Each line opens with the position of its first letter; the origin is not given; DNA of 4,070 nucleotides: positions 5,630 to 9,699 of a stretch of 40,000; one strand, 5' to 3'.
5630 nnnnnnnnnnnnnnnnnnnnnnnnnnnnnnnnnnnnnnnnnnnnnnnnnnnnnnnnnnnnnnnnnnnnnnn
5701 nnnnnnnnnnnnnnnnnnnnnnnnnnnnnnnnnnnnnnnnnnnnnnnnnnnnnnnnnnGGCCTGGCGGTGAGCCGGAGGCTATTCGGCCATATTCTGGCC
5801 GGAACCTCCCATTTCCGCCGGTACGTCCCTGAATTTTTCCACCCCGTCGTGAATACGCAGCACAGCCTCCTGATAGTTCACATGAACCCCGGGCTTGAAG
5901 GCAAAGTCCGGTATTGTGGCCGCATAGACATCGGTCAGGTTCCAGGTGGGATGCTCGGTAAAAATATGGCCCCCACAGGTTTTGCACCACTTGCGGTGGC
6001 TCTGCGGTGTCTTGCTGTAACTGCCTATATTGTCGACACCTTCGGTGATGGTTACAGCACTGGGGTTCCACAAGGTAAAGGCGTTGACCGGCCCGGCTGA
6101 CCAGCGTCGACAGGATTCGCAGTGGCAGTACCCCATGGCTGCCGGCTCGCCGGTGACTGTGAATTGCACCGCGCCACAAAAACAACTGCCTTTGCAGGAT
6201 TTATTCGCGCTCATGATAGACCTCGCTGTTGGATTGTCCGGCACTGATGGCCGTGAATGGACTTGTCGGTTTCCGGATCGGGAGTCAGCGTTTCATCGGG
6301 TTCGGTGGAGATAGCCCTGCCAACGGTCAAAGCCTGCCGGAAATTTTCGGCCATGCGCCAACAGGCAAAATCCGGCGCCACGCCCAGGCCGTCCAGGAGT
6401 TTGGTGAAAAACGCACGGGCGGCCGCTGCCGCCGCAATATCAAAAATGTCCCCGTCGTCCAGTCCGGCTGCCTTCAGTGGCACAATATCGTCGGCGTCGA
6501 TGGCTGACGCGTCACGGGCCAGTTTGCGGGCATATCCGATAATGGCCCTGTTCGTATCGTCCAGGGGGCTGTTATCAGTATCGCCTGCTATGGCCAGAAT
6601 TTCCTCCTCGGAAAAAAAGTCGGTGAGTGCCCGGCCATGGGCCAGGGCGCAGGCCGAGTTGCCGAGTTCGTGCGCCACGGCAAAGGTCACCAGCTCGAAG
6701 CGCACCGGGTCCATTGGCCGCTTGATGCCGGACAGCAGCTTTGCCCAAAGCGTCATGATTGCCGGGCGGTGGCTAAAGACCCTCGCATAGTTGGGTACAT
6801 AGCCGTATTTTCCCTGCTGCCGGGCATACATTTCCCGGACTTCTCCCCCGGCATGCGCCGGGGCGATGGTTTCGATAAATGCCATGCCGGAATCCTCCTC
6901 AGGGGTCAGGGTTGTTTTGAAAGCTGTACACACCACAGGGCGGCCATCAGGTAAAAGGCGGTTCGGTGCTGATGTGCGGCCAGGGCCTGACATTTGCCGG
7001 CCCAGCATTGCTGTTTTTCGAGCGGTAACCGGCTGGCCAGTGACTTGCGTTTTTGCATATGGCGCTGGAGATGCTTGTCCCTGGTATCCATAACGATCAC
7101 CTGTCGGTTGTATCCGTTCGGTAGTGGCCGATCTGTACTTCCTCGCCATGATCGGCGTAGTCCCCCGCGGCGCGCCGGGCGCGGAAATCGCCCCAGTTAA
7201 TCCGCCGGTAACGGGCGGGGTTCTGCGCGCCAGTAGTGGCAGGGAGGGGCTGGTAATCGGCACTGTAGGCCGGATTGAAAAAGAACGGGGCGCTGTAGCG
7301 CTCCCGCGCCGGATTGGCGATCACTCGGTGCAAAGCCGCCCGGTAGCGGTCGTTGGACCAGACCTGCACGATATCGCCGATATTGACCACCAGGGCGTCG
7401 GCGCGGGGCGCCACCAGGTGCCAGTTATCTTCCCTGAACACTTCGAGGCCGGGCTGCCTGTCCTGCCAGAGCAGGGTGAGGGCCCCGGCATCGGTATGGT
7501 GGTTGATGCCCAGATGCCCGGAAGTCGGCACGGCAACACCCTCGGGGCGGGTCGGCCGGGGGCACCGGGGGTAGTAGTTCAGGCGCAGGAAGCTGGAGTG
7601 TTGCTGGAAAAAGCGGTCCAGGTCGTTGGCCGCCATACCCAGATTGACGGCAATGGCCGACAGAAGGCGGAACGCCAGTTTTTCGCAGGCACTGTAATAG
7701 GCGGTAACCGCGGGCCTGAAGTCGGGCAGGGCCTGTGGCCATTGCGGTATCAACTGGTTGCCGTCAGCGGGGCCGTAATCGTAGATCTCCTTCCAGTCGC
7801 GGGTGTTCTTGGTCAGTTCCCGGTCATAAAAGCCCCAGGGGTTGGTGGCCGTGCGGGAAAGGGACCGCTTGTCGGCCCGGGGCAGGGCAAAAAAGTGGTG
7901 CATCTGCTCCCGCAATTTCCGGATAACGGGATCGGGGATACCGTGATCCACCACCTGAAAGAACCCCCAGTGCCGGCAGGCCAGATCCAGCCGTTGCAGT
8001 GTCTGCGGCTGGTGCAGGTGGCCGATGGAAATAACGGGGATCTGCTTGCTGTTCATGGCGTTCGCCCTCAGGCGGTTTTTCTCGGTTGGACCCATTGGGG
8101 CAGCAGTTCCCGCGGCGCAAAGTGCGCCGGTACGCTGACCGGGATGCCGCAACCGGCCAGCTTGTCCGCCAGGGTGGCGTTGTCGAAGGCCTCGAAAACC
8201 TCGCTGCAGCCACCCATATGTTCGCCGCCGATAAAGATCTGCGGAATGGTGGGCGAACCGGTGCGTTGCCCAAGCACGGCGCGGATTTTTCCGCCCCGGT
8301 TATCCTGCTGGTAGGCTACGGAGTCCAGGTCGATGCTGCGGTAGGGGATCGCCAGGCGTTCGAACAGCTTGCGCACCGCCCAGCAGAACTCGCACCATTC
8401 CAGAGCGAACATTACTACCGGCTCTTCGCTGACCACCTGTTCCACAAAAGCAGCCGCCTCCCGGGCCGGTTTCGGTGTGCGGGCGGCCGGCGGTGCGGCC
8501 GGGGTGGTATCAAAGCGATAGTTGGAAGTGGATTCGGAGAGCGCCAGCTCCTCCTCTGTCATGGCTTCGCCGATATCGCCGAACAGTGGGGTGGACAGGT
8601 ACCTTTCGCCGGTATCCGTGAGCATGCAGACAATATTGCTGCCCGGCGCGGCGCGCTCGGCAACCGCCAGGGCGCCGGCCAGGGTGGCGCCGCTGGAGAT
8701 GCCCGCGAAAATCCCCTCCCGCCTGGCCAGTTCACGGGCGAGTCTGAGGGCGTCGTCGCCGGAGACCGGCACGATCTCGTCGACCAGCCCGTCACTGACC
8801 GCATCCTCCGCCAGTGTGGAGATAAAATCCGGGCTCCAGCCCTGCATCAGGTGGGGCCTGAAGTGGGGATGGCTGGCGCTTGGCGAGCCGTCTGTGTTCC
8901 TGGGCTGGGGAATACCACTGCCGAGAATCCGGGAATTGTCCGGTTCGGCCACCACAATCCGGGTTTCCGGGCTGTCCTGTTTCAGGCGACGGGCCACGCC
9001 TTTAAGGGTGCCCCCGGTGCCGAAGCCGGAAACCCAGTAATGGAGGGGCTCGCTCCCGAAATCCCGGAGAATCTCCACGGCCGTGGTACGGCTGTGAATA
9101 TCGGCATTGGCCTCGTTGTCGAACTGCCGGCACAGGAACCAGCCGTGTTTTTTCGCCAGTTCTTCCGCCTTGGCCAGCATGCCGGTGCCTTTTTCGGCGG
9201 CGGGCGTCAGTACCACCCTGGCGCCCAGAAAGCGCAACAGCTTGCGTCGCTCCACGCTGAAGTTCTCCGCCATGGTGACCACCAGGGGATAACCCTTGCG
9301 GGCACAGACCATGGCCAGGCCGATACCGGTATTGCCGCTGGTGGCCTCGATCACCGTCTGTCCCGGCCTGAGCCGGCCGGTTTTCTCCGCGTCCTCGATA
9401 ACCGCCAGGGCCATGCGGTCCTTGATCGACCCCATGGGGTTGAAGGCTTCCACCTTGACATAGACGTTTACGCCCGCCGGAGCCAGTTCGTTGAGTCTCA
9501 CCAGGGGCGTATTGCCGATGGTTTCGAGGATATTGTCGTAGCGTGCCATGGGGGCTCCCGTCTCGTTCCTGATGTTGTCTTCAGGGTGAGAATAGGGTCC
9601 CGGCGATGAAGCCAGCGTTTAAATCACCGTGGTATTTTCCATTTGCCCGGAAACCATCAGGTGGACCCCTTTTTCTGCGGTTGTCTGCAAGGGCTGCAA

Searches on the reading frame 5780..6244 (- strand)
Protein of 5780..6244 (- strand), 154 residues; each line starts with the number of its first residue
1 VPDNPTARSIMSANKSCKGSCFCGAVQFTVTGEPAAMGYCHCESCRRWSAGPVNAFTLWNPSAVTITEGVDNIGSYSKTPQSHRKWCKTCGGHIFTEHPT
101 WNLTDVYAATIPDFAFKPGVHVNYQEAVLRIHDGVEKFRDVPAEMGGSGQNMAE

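Call 84: search_protein_families(library=pfam, proteins=[window:5780-6244:-], max_evalue=0.00001)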
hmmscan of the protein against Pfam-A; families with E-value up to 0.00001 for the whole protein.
window:5780-6244:- (154 aa): 1 family
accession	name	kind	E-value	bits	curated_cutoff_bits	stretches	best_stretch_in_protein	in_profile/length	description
PF04828.22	GFA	-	2.3e-19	70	24.3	1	17-121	2-110/115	Glutathione-dependent formaldehyde-activating enzyme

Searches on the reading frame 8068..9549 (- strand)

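Call 82: search_protein_families(library=pfam, proteins=[window:8068-9549:-], max_evalue=0.00001)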
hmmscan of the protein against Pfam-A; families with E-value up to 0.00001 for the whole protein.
window:8068-9549:- (493 aa): 2 families
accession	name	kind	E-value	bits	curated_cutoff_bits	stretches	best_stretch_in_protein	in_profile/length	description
PF00291.31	PALP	-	2.4e-75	254.1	35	1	8-312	2-295/295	Pyridoxal-phosphate dependent enzyme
PF00462.30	Glutaredoxin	-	4.3e-15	56.1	22.9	1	378-444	1-59/60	Glutaredoxin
